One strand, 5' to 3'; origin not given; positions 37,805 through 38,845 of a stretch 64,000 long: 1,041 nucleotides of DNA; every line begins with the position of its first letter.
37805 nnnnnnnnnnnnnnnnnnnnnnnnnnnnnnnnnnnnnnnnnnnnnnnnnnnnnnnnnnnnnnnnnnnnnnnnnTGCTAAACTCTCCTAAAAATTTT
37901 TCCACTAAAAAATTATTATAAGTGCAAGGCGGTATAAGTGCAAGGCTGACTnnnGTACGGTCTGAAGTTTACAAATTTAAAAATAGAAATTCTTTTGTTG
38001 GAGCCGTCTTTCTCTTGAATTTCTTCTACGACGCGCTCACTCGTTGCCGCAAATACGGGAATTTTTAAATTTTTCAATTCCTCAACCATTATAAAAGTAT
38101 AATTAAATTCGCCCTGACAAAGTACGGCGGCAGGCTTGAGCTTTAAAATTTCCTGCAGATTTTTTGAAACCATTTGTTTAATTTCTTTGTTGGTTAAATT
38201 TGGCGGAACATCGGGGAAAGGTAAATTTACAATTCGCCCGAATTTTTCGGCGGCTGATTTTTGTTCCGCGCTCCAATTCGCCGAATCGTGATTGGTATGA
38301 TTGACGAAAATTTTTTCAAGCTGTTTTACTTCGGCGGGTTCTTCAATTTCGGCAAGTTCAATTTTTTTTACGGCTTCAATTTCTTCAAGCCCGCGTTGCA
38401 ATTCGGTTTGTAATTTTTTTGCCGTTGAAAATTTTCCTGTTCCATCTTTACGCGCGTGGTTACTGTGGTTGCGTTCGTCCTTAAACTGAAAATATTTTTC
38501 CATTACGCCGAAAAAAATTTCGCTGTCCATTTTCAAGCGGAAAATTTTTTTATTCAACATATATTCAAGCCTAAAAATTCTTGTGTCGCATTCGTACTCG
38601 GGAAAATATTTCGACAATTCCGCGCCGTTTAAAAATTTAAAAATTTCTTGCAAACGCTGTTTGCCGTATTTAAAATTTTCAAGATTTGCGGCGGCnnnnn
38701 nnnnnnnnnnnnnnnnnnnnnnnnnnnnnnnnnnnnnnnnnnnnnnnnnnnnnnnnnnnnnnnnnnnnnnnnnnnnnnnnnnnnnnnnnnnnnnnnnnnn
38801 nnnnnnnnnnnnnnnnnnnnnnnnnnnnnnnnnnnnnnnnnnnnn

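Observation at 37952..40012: CARF-HEPN effector carrying an extra C-terminal Csx20/Csx16-like domain (possible built-in ring nuclease)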

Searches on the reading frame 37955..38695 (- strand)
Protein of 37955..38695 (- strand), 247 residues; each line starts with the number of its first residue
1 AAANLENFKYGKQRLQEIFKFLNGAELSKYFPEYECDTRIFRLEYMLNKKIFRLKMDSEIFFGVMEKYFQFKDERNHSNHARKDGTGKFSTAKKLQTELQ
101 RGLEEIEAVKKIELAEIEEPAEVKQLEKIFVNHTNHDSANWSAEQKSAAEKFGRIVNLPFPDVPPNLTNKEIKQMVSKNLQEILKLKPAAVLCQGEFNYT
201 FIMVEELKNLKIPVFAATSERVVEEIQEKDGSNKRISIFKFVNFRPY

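Call 74: search_protein_representatives(protein=window:37955-38695:-)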
Query: 247 residues. Proteins with E-value up to 0.001 (for the whole library): 1816; up to 1e-10: 688; up to 1e-30: 5. The best 150 are listed.
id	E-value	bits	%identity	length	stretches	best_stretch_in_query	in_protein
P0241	1.1e-49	185.5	67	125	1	125-247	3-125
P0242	1.2e-39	152.6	37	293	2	124-247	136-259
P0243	1.8e-36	142.2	44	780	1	55-247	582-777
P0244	1.1e-35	139.6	36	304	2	126-247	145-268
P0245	6.4e-31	124.1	35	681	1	3-247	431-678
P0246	4.4e-30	121.3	45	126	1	127-247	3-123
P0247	7.9e-30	120.5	57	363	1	5-113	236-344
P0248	2.3e-29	119.0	48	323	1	128-247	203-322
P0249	6.7e-28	114.2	51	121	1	128-247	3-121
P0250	9.3e-28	113.7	49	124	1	128-247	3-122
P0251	3.0e-27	112.1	47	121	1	128-247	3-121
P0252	6.1e-27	111.1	43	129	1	127-247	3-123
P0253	2.1e-26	109.3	57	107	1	147-247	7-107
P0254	7.4e-26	107.5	45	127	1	127-247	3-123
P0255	8.2e-26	107.4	45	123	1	126-246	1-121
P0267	1.2e-23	100.3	36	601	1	72-247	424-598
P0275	7.3e-23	97.7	44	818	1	119-246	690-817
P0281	2.9e-22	95.7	43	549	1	127-247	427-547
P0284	4.6e-22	95.1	46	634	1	119-247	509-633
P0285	6.9e-22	94.5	40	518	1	111-247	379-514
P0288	1.0e-21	94.0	35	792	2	127-246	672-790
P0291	2.8e-21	92.5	38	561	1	123-247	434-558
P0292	3.3e-21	92.3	49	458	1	128-247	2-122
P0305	5.4e-20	88.3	36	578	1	62-247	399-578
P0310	1.0e-19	87.4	40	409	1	125-247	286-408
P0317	2.7e-19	86.0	43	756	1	129-247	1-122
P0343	2.2e-18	83.1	39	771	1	126-247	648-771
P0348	3.2e-18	82.5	39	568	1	65-247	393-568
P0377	2.4e-17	79.7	39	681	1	121-247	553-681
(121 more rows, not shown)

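Call 76: search_protein_families(library=padloc, proteins=[P0243, P0245, P0267, P0275, P0281, P0284, P0285, P0288, P0291, P0292], max_evalue=1e-12)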
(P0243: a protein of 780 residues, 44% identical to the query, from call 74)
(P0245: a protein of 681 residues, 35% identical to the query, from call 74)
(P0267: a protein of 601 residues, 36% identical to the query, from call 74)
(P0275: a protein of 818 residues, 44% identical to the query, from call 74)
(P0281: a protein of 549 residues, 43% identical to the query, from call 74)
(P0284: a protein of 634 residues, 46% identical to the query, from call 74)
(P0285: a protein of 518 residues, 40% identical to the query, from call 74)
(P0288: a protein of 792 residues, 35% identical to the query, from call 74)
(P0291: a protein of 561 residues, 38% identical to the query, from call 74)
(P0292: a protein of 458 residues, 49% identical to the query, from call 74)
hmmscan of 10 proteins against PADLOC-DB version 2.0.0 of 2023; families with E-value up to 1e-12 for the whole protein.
P0243 (780 aa): 13 families
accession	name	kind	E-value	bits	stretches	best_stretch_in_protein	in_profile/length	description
PDLC01830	CARF2--CARF_HEPN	-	8.3e-118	392.7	1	1-634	1-549/549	-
PDLC01829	CARF2--CARF_HEPN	-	6.7e-68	227.8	1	3-631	2-548/551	-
PDLC01833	CARF2--CARF_HEPN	-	2.2e-49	166.7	1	3-353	3-336/671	-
PDLC01843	CARF2--CARF_HEPN_CSX20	-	1.6e-44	150.7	2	586-777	331-498/498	-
PDLC01835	CARF2--CARF_HEPN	-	2.4e-43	146.8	1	4-353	4-348/586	-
PDLC01397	Csx20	-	8.4e-34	114.6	1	660-777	2-114/114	"CAS-I,CAS-III; associated"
PDLC01032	Csx1/Csm6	-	3.1e-33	113.6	1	137-648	96-383/412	CARF+HEPN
PDLC01831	CARF2--CARF_HEPN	-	1e-25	89.1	1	37-351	59-324/467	-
PDLC01181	CARF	-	2.8e-23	81.1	1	41-352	73-335/443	Csx1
PDLC01824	CARF2--CARF_HEPN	-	7.2e-23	79.6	1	140-356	96-292/376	-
PDLC01038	Csx15/20/peptidase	-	1.5e-19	68.5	1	658-777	1-118/118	peptidase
PDLC01345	Csx1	-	4.4e-18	64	1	138-356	87-265/267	CAS-III; associated_signaling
PDLC01621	Csx1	-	1.5e-13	49.1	1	74-355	50-274/340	CAS-III; associated_signaling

P0245 (681 aa): 14 families
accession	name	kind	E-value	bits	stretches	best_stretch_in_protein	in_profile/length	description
PDLC01830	CARF2--CARF_HEPN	-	2.8e-57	192.9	1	42-394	30-347/549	-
PDLC01829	CARF2--CARF_HEPN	-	1e-55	187.6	1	45-472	31-407/551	-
PDLC01843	CARF2--CARF_HEPN_CSX20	-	3.4e-54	182.6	1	161-678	116-498/498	-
PDLC01835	CARF2--CARF_HEPN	-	4.5e-39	132.7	1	45-431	39-405/586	-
PDLC01032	Csx1/Csm6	-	7.2e-38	128.9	1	54-555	30-383/412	CARF+HEPN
PDLC01397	Csx20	-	3.6e-32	109.4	1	560-678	1-114/114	"CAS-I,CAS-III; associated"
PDLC01824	CARF2--CARF_HEPN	-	1.6e-29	101.6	1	161-541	98-372/376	-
PDLC01833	CARF2--CARF_HEPN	-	2.3e-29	100.6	1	61-397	50-367/671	-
PDLC01038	Csx15/20/peptidase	-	1.2e-21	75.3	1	559-678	1-118/118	peptidase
PDLC01621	Csx1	-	9.2e-21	72.8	1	62-514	34-338/340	CAS-III; associated_signaling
PDLC01831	CARF2--CARF_HEPN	-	1e-18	66.1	1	116-543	95-467/467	-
PDLC01181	CARF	-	6.2e-17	60.2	1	116-402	105-370/443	Csx1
PDLC01345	Csx1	-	1e-16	59.5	1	160-366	90-262/267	CAS-III; associated_signaling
PDLC01687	Csx1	-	8.3e-14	49.9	0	314-414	2-102/152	Csx1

P0267 (601 aa): 20 families
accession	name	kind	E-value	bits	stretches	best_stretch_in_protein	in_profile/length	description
PDLC01843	CARF2--CARF_HEPN_CSX20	-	1.4e-103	345.5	1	2-598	3-498/498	-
PDLC01824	CARF2--CARF_HEPN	-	2.2e-94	315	1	2-461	2-374/376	-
PDLC01032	Csx1/Csm6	-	1.9e-80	269.1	1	4-463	5-373/412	CARF+HEPN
PDLC01621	Csx1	-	4.2e-67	225.1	1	5-435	2-340/340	CAS-III; associated_signaling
PDLC01345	Csx1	-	7.7e-61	204.2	1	6-343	4-266/267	CAS-III; associated_signaling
PDLC01839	CARF2--CARF_HEPN_CARF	-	7.7e-41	138.4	1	107-450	70-349/518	-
PDLC01844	CARF2--CARF_HEPN_CSX3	-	1.1e-35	121.4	1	5-214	4-175/464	-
PDLC01397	Csx20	-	1.9e-35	119.9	1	481-598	2-114/114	"CAS-I,CAS-III; associated"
PDLC01281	Csx1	-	2.4e-34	117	1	4-215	2-189/191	CAS-III; associated_signaling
PDLC01832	CARF2--CARF_HEPN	-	1e-32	111.9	1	90-462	63-410/416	-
PDLC01842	CARF2--CARF_HEPN_CSX16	-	1.7e-31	107.8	1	109-496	73-400/478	-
PDLC01826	CARF2--CARF_HEPN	-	1.3e-30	104.9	1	69-440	73-373/393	-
PDLC01825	CARF2--CARF_HEPN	-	4.8e-27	92.9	1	12-221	17-219/382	-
PDLC01840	CARF2--CARF_HEPN_CARF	-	5.2e-26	89.4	1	107-468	74-405/547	-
PDLC01687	Csx1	-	2.8e-24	83.9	1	288-459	4-151/152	Csx1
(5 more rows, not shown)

P0275 (818 aa): 13 families
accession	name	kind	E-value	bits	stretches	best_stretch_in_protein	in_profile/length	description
PDLC01843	CARF2--CARF_HEPN_CSX20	-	2.4e-51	173.2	2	11-569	3-416/498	-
PDLC01826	CARF2--CARF_HEPN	-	1.1e-41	141.4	1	229-533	127-391/393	-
PDLC01032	Csx1/Csm6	-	2.1e-35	120.8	1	11-589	3-363/412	CARF+HEPN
PDLC01397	Csx20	-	6.1e-28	95.7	1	701-818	2-114/114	"CAS-I,CAS-III; associated"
PDLC01824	CARF2--CARF_HEPN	-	2.5e-25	87.8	1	237-530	93-367/376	-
PDLC01621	Csx1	-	1.3e-24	85.4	1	13-507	1-337/340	CAS-III; associated_signaling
PDLC01345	Csx1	-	6.6e-23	79.8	1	14-458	3-265/267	CAS-III; associated_signaling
PDLC01038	Csx15/20/peptidase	-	3.9e-19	67.1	1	699-817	1-117/118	peptidase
PDLC01825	CARF2--CARF_HEPN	-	2.5e-18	64.2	1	230-334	123-218/382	-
PDLC01281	Csx1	-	6.4e-15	53.7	1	13-326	2-186/191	CAS-III; associated_signaling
PDLC01844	CARF2--CARF_HEPN_CSX3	-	9.1e-15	52.5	1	243-538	98-380/464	-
PDLC01840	CARF2--CARF_HEPN_CARF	-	1e-13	48.8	1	196-358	55-210/547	-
PDLC01839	CARF2--CARF_HEPN_CARF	-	2.7e-13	47.5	1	240-471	97-307/518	-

P0281 (549 aa): 3 families
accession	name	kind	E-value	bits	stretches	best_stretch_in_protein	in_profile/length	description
PDLC01397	Csx20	-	1.1e-28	98.1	1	430-547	2-114/114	"CAS-I,CAS-III; associated"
PDLC01843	CARF2--CARF_HEPN_CSX20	-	9.4e-21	72.3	1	425-547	388-498/498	-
PDLC01038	Csx15/20/peptidase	-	3.5e-18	64.1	1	430-547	3-118/118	peptidase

P0284 (634 aa): 10 families
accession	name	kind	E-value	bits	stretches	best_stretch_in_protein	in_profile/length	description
PDLC01830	CARF2--CARF_HEPN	-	6.6e-41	138.9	1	6-404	2-355/549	-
PDLC01829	CARF2--CARF_HEPN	-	3.9e-38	129.6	1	7-422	2-367/551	-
PDLC01843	CARF2--CARF_HEPN_CSX20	-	5.2e-36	122.6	1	188-633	142-498/498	-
PDLC01397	Csx20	-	6.3e-35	118.2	1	520-633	2-114/114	"CAS-I,CAS-III; associated"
PDLC01835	CARF2--CARF_HEPN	-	1.2e-29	101.6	1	8-364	4-358/586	-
PDLC01833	CARF2--CARF_HEPN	-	1.3e-24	84.8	1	42-387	33-367/671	-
PDLC01032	Csx1/Csm6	-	9.4e-21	72.5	1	13-427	5-311/412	CARF+HEPN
PDLC01038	Csx15/20/peptidase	-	1.3e-20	72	1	519-633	2-118/118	peptidase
PDLC01831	CARF2--CARF_HEPN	-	2.2e-17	61.6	1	152-442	130-418/467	-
PDLC01181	CARF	-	1.3e-14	52.5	1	154-386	141-373/443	Csx1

P0285 (518 aa): 3 families
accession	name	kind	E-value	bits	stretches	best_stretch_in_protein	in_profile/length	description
PDLC01397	Csx20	-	9.4e-37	124.1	1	397-514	2-114/114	"CAS-I,CAS-III; associated"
PDLC01843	CARF2--CARF_HEPN_CSX20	-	9.1e-23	78.9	1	309-514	325-498/498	-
PDLC01038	Csx15/20/peptidase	-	8e-17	59.7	1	396-514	2-118/118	peptidase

P0288 (792 aa): 9 families
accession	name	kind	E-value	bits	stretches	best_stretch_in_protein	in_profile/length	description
PDLC01843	CARF2--CARF_HEPN_CSX20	-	7.6e-52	174.8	1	159-791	70-498/498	-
PDLC01826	CARF2--CARF_HEPN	-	6.1e-37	125.7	1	71-514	46-380/393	-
PDLC01397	Csx20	-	1.1e-29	101.3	1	675-791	2-114/114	"CAS-I,CAS-III; associated"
PDLC01032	Csx1/Csm6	-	1.3e-28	98.4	1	3-607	2-392/412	CARF+HEPN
PDLC01621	Csx1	-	6.7e-23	79.8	1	6-520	1-333/340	CAS-III; associated_signaling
PDLC01824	CARF2--CARF_HEPN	-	1.8e-22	78.4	1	223-519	96-366/376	-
PDLC01345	Csx1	-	1.6e-21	75.3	1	212-448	78-265/267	CAS-III; associated_signaling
PDLC01038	Csx15/20/peptidase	-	2.5e-16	58.1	1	674-790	2-117/118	peptidase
PDLC01844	CARF2--CARF_HEPN_CSX3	-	1.9e-13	48.1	1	223-525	95-371/464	-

P0291 (561 aa): 2 families
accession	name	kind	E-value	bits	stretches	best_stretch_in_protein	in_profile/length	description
PDLC01397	Csx20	-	3.4e-30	103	1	441-558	2-114/114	"CAS-I,CAS-III; associated"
PDLC01843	CARF2--CARF_HEPN_CSX20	-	7.7e-19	66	1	433-558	385-498/498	-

P0292 (458 aa): 3 families
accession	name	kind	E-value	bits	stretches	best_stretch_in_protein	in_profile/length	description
PDLC01397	Csx20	-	2.9e-28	96.8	1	4-122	2-114/114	"CAS-I,CAS-III; associated"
PDLC01843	CARF2--CARF_HEPN_CSX20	-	3e-23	80.5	1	3-122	392-498/498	-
PDLC01038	Csx15/20/peptidase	-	1.3e-17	62.2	1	4-122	3-118/118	peptidase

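Call 77: search_protein_families(library=pfam, proteins=[P0281, P0285, P0291, P0292, P0305, P0310, P0317, P0343, P0348, P0377], max_evalue=0.001)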
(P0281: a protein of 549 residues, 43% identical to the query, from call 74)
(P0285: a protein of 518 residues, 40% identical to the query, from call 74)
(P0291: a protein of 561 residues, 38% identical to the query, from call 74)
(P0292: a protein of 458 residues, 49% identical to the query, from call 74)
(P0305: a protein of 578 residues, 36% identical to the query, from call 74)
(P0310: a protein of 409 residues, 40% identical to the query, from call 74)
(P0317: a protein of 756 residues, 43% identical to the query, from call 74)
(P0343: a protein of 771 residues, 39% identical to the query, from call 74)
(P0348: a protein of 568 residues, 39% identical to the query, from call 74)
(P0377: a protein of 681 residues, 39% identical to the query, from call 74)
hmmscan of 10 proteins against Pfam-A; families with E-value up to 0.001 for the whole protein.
P0281 (549 aa): 2 families
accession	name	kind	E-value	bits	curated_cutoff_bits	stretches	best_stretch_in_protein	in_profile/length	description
PF13676.11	TIR_2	-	1.4e-12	48.6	28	1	261-351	2-98/122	TIR domain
PF01582.25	TIR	-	0.00056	20.2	21.3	0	298-339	44-85/179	TIR domain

P0285 (518 aa): 2 families
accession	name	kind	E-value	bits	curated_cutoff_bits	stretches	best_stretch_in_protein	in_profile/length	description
PF13676.11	TIR_2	-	3.9e-12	47.2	28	1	209-300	2-92/122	TIR domain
PF01582.25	TIR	-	3.3e-05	24.2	21.3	1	223-288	19-85/179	TIR domain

P0291 (561 aa): 1 family
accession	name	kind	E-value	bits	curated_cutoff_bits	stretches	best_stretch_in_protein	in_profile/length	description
PF13676.11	TIR_2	-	2e-09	38.4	28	1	267-356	2-93/122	TIR domain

P0292 (458 aa): 0 families

P0305 (578 aa): 0 families

P0310 (409 aa): 1 family
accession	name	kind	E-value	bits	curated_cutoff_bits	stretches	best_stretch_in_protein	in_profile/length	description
PF03690.18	MYG1_exonuc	-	2.4e-36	126.4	22.1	1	16-277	2-316/318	Uncharacterised protein family (UPF0160)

P0317 (756 aa): 0 families

P0343 (771 aa): 0 families

P0348 (568 aa): 0 families

P0377 (681 aa): 0 families

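Call 78: search_protein_families(library=padloc, proteins=[P0281, P0291, P0310, P0292, P0317, P0343, P0377, P0305], max_evalue=0.0001)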
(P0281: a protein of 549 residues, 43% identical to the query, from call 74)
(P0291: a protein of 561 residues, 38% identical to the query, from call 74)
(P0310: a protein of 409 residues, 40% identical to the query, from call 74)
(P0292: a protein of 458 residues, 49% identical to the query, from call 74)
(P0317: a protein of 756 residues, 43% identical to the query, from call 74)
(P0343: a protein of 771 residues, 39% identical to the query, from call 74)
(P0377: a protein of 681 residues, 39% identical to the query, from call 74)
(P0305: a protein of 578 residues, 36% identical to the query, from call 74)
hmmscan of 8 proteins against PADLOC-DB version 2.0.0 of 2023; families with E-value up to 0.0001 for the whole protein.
P0281 (549 aa): 6 families
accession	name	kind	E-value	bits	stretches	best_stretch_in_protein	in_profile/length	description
PDLC01397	Csx20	-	1.1e-28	98.1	1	430-547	2-114/114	"CAS-I,CAS-III; associated"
PDLC01843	CARF2--CARF_HEPN_CSX20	-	9.4e-21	72.3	1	425-547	388-498/498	-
PDLC01038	Csx15/20/peptidase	-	3.5e-18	64.1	1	430-547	3-118/118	peptidase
PDLC01384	Csx20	-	2.2e-07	29.3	1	485-548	62-127/128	"CAS-I,CAS-III; associated"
PDLC01032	Csx1/Csm6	-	2.5e-05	21.7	1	31-214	17-142/412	CARF+HEPN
PDLC01831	CARF2--CARF_HEPN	-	9e-05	20.1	0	137-190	119-169/467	-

P0291 (561 aa): 4 families
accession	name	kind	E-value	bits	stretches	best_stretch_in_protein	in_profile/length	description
PDLC01397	Csx20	-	3.4e-30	103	1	441-558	2-114/114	"CAS-I,CAS-III; associated"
PDLC01843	CARF2--CARF_HEPN_CSX20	-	7.7e-19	66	1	433-558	385-498/498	-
PDLC01038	Csx15/20/peptidase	-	3.7e-12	44.7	1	441-558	3-118/118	peptidase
PDLC01384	Csx20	-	4.5e-07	28.3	1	484-559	55-127/128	"CAS-I,CAS-III; associated"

P0310 (409 aa): 5 families
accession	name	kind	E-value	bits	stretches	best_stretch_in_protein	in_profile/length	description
PDLC01397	Csx20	-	1.1e-25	88.4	1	291-408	2-114/114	"CAS-I,CAS-III; associated"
PDLC01843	CARF2--CARF_HEPN_CSX20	-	3.5e-20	70.4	1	265-408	366-498/498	-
PDLC01038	Csx15/20/peptidase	-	5.1e-15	53.9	1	290-408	2-118/118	peptidase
PDLC01384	Csx20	-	2.1e-09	35.8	1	332-408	52-126/128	"CAS-I,CAS-III; associated"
PDLC01659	Csx20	-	7.6e-08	30.6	1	332-408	52-126/128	"CAS-I,CAS-III; associated"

P0292 (458 aa): 5 families
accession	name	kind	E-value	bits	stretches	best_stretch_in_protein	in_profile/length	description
PDLC01397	Csx20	-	2.9e-28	96.8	1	4-122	2-114/114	"CAS-I,CAS-III; associated"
PDLC01843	CARF2--CARF_HEPN_CSX20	-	3e-23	80.5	1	3-122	392-498/498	-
PDLC01038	Csx15/20/peptidase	-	1.3e-17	62.2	1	4-122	3-118/118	peptidase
PDLC01384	Csx20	-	3.1e-08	32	1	64-123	69-127/128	"CAS-I,CAS-III; associated"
PDLC01659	Csx20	-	2.3e-05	22.6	1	63-123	68-127/128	"CAS-I,CAS-III; associated"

P0317 (756 aa): 22 families
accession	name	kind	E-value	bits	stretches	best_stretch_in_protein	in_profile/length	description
PDLC01843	CARF2--CARF_HEPN_CSX20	-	4e-58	195.5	2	153-691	3-439/498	-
PDLC01826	CARF2--CARF_HEPN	-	1.4e-51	173.9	1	153-573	3-373/393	-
PDLC01032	Csx1/Csm6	-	8.4e-48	161.6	1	153-591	3-364/412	CARF+HEPN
PDLC01345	Csx1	-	4.8e-41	139.3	1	155-491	2-266/267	CAS-III; associated_signaling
PDLC01824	CARF2--CARF_HEPN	-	8e-40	135.5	1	154-588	3-368/376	-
PDLC01621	Csx1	-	3.4e-38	130.1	1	155-565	1-337/340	CAS-III; associated_signaling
PDLC01397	Csx20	-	1.8e-29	100.7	1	1-122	1-114/114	"CAS-I,CAS-III; associated"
PDLC01281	Csx1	-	4.7e-29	99.8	1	154-376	1-190/191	CAS-III; associated_signaling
PDLC01825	CARF2--CARF_HEPN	-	7.7e-27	92.2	1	154-490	3-314/382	-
PDLC01839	CARF2--CARF_HEPN_CARF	-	1.2e-26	91.6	1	232-489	45-296/518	-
PDLC01844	CARF2--CARF_HEPN_CSX3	-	1.7e-18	64.7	1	155-642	3-418/464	-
PDLC01038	Csx15/20/peptidase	-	6.8e-18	63.1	1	1-122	2-118/118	peptidase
PDLC01845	CARF2--CARF_HEPN_Unk_f1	-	9.5e-18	62.2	1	155-598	5-442/629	-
PDLC01842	CARF2--CARF_HEPN_CSX16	-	1.2e-17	62.1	1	155-377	3-181/478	-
PDLC01827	CARF2--CARF_HEPN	-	3.9e-17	60.6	1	162-518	19-337/393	-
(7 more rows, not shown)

P0343 (771 aa): 22 families
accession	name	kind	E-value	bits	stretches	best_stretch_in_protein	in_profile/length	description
PDLC01843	CARF2--CARF_HEPN_CSX20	-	2.2e-74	249.2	2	1-475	1-388/498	-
PDLC01826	CARF2--CARF_HEPN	-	2.1e-58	196.4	1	1-461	1-385/393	-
PDLC01032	Csx1/Csm6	-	6e-54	181.9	1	1-485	1-384/412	CARF+HEPN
PDLC01824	CARF2--CARF_HEPN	-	8.7e-39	132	1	173-466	97-372/376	-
PDLC01345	Csx1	-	9.8e-38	128.5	1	4-369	1-260/267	CAS-III; associated_signaling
PDLC01621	Csx1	-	5.3e-32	109.7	1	6-439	2-337/340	CAS-III; associated_signaling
PDLC01845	CARF2--CARF_HEPN_Unk_f1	-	3.4e-28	96.7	1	1-307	1-288/629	-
PDLC01825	CARF2--CARF_HEPN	-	4.6e-28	96.2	1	4-322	3-272/382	-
PDLC01397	Csx20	-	3.5e-27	93.3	1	652-771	2-114/114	"CAS-I,CAS-III; associated"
PDLC01281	Csx1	-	3e-24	84.1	1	5-252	2-183/191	CAS-III; associated_signaling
PDLC01839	CARF2--CARF_HEPN_CARF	-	1.2e-20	71.8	1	158-463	84-360/518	-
PDLC01038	Csx15/20/peptidase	-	1.4e-17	62.1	1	651-771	2-118/118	peptidase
PDLC01842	CARF2--CARF_HEPN_CSX16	-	5e-16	56.7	1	145-253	75-174/478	-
PDLC01844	CARF2--CARF_HEPN_CSX3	-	1.1e-15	55.5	1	156-499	80-410/464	-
PDLC01832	CARF2--CARF_HEPN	-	2.7e-13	48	1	174-312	108-239/416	-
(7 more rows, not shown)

P0377 (681 aa): 20 families
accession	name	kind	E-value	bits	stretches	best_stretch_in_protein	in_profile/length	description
PDLC01843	CARF2--CARF_HEPN_CSX20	-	1.1e-54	184.2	1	8-681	2-498/498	-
PDLC01826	CARF2--CARF_HEPN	-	4.8e-44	149.1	1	8-513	2-391/393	-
PDLC01032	Csx1/Csm6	-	6.1e-39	132.4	1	8-539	2-392/412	CARF+HEPN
PDLC01621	Csx1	-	6.2e-32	109.5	1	11-488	1-337/340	CAS-III; associated_signaling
PDLC01397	Csx20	-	7.6e-27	92.2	1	562-681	2-114/114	"CAS-I,CAS-III; associated"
PDLC01824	CARF2--CARF_HEPN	-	8e-27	92.7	1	201-509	98-365/376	-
PDLC01345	Csx1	-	3.7e-25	87.2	1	11-423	2-265/267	CAS-III; associated_signaling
PDLC01845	CARF2--CARF_HEPN_Unk_f1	-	6.8e-19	66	1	62-532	46-432/629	-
PDLC01038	Csx15/20/peptidase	-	3.3e-16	57.7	1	560-681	1-118/118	peptidase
PDLC01281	Csx1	-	1.9e-14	52.1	1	65-285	39-186/191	CAS-III; associated_signaling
PDLC01825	CARF2--CARF_HEPN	-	2.2e-14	51.2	1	61-295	41-221/382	-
PDLC01839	CARF2--CARF_HEPN_CARF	-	2.5e-14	51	1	201-422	99-296/518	-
PDLC01844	CARF2--CARF_HEPN_CSX3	-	1.8e-13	48.2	1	202-513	98-371/464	-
PDLC01384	Csx20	-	1.8e-12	45.8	1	572-681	11-126/128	"CAS-I,CAS-III; associated"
PDLC01827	CARF2--CARF_HEPN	-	2.6e-12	44.7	1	200-346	141-278/393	-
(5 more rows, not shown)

P0305 (578 aa): 26 families (the best 25 are shown)
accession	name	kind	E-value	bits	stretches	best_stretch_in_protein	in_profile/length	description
PDLC01843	CARF2--CARF_HEPN_CSX20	-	1.5e-108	361.9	1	4-578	2-498/498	-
PDLC01032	Csx1/Csm6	-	4.5e-77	258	1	4-431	2-358/412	CARF+HEPN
PDLC01824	CARF2--CARF_HEPN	-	1.1e-76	256.7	1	5-439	3-368/376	-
PDLC01345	Csx1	-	6.4e-61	204.5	1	6-340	1-266/267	CAS-III; associated_signaling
PDLC01621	Csx1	-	3.4e-60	202.4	1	7-419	1-338/340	CAS-III; associated_signaling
PDLC01397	Csx20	-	6.8e-38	127.8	1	461-578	1-114/114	"CAS-I,CAS-III; associated"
PDLC01839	CARF2--CARF_HEPN_CARF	-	1.3e-36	124.5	1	7-423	3-345/518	-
PDLC01826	CARF2--CARF_HEPN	-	4e-36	123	1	4-426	2-373/393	-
PDLC01844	CARF2--CARF_HEPN_CSX3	-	2.8e-35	120.1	1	7-344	3-305/464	-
PDLC01281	Csx1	-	5.9e-34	115.7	1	6-224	1-190/191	CAS-III; associated_signaling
PDLC01832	CARF2--CARF_HEPN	-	2.1e-30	104.3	1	4-431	2-396/416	-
PDLC01825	CARF2--CARF_HEPN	-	7.4e-24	82.4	1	5-421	2-353/382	-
PDLC01845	CARF2--CARF_HEPN_Unk_f1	-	7.3e-19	65.9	1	104-297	130-304/629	-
PDLC01284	Csx1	-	3.6e-14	51.3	1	6-236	1-175/289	CAS-III; associated_signaling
PDLC01842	CARF2--CARF_HEPN_CSX16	-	1.2e-13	48.9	1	6-222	2-178/478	-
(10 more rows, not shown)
